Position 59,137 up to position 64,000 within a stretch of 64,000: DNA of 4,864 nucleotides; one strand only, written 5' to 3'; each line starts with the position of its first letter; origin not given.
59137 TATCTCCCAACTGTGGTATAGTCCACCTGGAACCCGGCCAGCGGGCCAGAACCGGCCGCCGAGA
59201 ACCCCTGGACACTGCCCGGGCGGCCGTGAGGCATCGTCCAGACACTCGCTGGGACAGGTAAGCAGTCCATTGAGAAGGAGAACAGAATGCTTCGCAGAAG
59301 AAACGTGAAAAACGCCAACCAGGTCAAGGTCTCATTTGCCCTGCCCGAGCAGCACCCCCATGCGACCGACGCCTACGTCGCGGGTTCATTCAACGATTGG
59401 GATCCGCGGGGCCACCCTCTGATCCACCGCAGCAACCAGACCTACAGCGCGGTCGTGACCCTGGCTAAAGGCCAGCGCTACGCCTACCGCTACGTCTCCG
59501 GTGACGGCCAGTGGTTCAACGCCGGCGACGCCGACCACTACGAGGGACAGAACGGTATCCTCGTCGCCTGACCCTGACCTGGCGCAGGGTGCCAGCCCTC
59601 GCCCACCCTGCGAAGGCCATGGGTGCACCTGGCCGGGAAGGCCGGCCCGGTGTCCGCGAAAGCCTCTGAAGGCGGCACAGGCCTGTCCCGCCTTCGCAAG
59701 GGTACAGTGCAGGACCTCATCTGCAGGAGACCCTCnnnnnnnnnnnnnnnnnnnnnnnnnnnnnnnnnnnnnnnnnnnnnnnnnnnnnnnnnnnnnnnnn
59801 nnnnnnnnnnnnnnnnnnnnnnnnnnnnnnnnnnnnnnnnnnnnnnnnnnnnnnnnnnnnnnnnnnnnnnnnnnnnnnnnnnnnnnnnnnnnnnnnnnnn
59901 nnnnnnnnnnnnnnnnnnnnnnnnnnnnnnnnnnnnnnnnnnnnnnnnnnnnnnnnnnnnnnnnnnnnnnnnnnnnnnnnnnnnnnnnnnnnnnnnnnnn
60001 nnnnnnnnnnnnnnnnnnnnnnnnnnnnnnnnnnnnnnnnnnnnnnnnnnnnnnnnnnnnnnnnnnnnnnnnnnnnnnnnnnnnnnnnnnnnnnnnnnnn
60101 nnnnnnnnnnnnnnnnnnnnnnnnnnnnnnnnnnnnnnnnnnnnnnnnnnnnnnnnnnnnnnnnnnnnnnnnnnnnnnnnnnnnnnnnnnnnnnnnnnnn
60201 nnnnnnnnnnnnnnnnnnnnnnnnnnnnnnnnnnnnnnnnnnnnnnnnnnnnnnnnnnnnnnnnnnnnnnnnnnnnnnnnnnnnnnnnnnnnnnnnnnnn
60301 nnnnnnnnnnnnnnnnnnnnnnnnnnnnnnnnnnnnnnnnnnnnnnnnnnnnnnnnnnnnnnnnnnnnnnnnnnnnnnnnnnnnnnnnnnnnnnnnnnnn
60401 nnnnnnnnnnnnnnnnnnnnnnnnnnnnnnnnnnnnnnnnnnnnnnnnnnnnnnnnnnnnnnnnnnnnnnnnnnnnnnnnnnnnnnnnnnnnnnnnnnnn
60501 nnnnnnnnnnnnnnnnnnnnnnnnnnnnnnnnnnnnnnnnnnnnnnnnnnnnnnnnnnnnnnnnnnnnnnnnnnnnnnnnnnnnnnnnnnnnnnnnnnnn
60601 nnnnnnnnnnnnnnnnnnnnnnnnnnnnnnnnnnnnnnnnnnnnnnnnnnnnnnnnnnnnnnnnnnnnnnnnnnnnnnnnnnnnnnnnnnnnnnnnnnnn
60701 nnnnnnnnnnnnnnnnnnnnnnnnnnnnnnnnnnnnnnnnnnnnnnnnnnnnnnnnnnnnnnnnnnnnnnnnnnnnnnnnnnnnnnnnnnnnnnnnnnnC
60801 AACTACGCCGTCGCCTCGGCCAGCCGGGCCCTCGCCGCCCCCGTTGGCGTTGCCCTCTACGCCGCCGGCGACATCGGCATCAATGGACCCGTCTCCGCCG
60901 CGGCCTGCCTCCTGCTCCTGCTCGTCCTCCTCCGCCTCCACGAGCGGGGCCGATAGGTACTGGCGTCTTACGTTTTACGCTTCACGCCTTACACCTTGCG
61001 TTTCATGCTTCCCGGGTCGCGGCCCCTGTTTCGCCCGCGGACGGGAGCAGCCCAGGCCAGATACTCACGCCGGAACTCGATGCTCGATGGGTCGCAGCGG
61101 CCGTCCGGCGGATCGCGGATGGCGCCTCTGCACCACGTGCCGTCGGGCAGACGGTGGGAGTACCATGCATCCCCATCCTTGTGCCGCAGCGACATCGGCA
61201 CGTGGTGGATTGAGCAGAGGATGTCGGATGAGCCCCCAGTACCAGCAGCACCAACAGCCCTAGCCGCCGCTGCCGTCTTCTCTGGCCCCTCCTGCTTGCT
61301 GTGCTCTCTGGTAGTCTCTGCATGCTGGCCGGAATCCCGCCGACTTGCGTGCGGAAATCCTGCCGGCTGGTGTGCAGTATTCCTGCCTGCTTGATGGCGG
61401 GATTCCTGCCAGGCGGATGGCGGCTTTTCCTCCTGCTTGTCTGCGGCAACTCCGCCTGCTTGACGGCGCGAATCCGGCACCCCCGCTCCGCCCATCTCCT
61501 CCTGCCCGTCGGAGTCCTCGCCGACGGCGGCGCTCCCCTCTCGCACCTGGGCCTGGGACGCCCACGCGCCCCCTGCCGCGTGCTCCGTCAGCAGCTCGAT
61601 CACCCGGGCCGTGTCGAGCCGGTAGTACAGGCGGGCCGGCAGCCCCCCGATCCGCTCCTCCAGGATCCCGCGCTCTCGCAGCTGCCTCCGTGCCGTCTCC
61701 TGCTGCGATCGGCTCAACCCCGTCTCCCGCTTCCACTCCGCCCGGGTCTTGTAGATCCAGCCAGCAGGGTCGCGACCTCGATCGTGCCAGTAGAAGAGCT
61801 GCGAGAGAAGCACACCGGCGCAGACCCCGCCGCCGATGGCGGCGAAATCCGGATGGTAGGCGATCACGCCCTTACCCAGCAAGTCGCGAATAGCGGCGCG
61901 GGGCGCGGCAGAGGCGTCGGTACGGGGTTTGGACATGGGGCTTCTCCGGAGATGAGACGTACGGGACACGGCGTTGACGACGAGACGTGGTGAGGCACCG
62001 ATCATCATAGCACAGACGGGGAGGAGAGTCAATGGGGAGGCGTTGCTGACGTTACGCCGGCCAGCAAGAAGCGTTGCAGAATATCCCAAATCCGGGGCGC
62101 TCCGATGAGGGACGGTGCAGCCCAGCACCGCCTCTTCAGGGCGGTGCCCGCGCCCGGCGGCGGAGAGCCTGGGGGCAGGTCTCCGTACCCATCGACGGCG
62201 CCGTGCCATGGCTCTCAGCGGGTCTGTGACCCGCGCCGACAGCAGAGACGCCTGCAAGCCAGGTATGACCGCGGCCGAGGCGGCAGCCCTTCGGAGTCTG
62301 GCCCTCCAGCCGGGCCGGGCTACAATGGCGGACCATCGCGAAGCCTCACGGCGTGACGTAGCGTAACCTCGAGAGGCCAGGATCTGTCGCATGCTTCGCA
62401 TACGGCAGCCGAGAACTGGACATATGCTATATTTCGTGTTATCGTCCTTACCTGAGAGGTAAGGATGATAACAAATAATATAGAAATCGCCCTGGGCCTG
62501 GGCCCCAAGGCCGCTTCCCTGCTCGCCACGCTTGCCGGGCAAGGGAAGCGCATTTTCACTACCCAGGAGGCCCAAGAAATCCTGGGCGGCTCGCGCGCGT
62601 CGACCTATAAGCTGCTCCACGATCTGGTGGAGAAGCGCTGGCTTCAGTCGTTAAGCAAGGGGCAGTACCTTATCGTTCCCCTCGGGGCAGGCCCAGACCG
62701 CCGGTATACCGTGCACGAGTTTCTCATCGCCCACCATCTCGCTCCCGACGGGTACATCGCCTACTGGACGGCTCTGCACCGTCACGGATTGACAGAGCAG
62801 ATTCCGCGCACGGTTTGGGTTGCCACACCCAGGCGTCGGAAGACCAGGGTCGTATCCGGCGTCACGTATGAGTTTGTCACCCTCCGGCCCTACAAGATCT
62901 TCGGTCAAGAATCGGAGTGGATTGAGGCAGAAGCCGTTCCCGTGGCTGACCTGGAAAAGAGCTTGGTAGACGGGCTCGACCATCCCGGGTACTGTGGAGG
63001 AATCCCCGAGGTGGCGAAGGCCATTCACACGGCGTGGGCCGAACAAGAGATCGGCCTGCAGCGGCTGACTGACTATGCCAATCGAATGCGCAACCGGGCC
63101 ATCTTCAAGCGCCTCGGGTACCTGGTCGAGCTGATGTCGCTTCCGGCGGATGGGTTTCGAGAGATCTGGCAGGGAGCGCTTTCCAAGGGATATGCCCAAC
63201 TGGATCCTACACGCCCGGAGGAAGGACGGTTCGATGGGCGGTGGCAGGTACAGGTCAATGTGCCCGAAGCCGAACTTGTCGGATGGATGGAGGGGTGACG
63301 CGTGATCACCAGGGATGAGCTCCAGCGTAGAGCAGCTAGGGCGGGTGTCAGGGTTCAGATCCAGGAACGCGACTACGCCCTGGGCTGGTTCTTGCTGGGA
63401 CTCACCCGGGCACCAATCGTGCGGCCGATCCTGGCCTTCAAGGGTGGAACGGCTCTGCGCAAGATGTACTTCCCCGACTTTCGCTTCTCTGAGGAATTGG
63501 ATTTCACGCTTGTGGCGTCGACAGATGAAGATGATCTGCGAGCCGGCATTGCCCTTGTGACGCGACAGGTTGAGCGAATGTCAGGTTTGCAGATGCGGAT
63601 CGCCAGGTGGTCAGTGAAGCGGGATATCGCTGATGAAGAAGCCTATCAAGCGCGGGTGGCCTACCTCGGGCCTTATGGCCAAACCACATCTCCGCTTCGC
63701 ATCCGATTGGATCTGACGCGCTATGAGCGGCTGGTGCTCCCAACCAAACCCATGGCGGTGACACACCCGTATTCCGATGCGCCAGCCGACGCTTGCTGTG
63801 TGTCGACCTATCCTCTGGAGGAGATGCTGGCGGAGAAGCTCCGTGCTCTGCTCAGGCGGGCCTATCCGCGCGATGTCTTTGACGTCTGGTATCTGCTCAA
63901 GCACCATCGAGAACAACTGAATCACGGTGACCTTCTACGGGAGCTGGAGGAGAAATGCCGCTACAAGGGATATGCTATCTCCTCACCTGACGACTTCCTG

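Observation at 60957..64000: Probable mobile-element edge: minus-strand replication-initiator-like gene with iteron-like repeats, then an AbiEi/AbiEii module in an AT-rich patch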

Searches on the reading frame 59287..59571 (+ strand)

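Call 3: search_protein_families(library=pfam, proteins=[window:59287-59571:+], max_evalue=0.1)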
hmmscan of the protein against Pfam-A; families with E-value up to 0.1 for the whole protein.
window:59287-59571:+ (94 aa): 4 families
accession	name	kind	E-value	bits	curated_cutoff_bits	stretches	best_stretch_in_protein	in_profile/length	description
PF02922.24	CBM_48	-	1.9e-08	35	22.4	1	24-76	20-75/83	Carbohydrate-binding module 48 (Isoamylase N-terminal domain)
PF16561.11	AMPK1_CBM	-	5.6e-07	30.1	26.8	1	26-93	11-74/85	Glycogen recognition site of AMP-activated protein kinase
PF20944.2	StcE_b-sandwich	-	0.0019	18.6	27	1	46-78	41-73/75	Metalloprotease StcE, beta-sandwich domain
PF00686.25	CBM_20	-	0.072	13.3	23.3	1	13-73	2-70/97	Starch binding domain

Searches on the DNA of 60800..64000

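Call 40: search_rna_families(source=window, start=60800, end=64000, threshold=evalue, max_evalue=1)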
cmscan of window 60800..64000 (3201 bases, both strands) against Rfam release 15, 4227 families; matches with E-value up to 1: 3.
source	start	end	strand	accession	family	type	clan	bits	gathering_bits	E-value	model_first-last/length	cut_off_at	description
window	61325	61412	+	RF04214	MIR7526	Gene; miRNA;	-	27.7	110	0.0092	1-113/113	no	MIR7526 microRNA precursor family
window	61325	61412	-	RF04214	MIR7526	Gene; miRNA;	-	22.9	110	0.19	1-113/113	no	MIR7526 microRNA precursor family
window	62509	62571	+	RF02974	Fibro-purF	Cis-reg;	-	18.6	60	0.5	1-75/75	no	Fibro-purF RNA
